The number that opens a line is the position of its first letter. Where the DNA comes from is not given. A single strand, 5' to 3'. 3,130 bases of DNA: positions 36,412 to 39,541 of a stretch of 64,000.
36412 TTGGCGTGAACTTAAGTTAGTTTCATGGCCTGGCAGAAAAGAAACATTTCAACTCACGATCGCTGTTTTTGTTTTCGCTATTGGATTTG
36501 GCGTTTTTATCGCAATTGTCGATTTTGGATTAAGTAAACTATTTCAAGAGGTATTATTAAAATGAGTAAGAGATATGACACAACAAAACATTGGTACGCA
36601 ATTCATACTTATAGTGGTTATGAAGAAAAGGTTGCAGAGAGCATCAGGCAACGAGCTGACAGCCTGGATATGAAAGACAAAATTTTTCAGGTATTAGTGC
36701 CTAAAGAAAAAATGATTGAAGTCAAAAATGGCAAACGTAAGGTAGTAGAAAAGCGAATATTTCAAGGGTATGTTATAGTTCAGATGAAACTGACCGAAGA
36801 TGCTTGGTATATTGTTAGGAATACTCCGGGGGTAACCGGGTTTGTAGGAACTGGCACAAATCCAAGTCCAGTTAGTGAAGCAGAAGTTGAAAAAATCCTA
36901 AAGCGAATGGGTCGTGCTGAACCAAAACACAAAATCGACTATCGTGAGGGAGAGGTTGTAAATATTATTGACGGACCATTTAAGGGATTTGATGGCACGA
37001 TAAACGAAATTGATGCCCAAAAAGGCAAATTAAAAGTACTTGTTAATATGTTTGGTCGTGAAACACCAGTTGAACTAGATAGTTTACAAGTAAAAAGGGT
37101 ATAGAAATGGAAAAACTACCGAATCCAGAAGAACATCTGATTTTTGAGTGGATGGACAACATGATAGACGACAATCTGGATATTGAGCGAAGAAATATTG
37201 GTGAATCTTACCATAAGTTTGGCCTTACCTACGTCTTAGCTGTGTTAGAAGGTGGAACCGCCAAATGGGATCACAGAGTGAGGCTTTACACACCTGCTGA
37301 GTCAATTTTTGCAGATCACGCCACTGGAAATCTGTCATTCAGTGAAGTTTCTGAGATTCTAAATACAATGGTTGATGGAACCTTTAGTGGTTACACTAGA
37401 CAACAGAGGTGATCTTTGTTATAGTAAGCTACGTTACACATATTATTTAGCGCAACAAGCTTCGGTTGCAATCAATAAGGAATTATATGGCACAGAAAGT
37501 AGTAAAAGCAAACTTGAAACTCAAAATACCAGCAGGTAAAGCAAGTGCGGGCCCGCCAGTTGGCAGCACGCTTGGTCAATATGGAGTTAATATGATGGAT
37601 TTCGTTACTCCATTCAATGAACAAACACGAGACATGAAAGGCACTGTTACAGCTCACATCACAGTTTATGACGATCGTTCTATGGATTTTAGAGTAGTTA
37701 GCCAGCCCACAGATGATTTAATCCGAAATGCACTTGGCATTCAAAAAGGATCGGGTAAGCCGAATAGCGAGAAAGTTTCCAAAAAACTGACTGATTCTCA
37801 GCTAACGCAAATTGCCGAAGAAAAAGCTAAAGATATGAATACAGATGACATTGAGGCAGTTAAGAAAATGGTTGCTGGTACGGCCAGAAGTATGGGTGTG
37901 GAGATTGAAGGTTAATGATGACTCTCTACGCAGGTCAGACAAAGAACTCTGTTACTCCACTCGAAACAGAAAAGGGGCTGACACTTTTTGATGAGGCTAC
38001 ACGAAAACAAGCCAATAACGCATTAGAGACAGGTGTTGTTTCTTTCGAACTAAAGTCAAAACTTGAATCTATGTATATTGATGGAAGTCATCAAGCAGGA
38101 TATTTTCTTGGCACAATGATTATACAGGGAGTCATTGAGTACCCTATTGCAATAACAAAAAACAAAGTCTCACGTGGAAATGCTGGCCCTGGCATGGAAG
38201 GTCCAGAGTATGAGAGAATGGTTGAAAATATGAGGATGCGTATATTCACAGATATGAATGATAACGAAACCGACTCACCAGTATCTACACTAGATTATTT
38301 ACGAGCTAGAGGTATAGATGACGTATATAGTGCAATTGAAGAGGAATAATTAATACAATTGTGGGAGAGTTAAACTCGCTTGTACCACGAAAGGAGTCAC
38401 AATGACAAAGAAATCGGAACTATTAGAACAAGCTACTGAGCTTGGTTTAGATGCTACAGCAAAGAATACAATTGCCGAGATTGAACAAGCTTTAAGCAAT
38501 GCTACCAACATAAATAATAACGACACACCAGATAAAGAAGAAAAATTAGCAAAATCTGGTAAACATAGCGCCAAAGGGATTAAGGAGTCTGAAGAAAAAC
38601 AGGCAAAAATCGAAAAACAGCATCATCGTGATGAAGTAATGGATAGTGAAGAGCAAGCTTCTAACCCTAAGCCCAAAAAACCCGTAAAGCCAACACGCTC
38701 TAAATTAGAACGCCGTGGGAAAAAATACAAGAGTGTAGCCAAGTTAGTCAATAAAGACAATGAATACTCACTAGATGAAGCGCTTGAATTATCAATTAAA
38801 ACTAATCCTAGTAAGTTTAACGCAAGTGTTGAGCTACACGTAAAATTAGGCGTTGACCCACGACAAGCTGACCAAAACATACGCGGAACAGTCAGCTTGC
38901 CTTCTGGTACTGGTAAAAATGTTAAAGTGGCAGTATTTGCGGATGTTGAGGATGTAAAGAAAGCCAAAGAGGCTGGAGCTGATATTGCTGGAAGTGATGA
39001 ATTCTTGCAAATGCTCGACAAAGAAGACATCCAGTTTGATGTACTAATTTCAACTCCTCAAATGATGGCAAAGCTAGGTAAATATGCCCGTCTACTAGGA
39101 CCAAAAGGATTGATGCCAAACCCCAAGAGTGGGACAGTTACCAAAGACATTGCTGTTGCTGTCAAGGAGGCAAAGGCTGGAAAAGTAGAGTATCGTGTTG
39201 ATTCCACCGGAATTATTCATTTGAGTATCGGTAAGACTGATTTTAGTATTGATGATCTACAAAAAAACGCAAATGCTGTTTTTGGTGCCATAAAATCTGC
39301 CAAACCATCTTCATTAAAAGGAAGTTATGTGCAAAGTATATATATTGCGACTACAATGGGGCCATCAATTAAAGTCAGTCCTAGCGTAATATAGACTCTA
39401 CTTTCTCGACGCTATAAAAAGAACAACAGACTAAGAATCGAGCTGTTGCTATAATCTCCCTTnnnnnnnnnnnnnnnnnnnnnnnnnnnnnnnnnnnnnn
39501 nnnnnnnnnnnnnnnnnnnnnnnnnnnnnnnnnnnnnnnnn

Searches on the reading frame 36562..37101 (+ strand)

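Call 35: search_protein_families(library=pfam, proteins=[window:36562-37101:+], max_evalue=0.001)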
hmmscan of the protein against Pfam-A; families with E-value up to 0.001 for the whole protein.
window:36562-37101:+ (180 aa): 2 families
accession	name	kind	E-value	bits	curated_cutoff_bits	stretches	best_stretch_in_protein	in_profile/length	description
PF02357.24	NusG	-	8.7e-30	103.5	22.2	1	9-113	1-93/93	Transcription termination factor nusG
PF00467.35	KOW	-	0.00012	22.3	22.3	1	130-160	2-30/32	KOW motif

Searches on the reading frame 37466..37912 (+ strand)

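Call 36: search_protein_families(library=pfam, proteins=[window:37466-37912:+], max_evalue=0.001)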
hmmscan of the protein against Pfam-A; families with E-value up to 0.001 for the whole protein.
window:37466-37912:+ (149 aa): 2 families
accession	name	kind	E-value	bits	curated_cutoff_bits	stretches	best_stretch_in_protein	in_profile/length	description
PF03946.19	Ribosomal_L11_N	-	2.7e-21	75.5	32.9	1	17-72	1-57/58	Ribosomal protein L11, N-terminal domain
PF00298.24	Ribosomal_L11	-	1.1e-20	74.3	21.4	1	81-147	4-69/69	Ribosomal protein L11, RNA binding domain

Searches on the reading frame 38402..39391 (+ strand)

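Call 36: search_protein_families(library=pfam, proteins=[window:38402-39391:+], max_evalue=0.001)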
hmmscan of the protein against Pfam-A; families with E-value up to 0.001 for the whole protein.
window:38402-39391:+ (330 aa): 1 family
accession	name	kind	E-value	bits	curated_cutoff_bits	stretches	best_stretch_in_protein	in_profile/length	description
PF00687.26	Ribosomal_L1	-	9.1e-60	202.1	32.2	1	133-321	3-198/198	Ribosomal protein L1p/L10e family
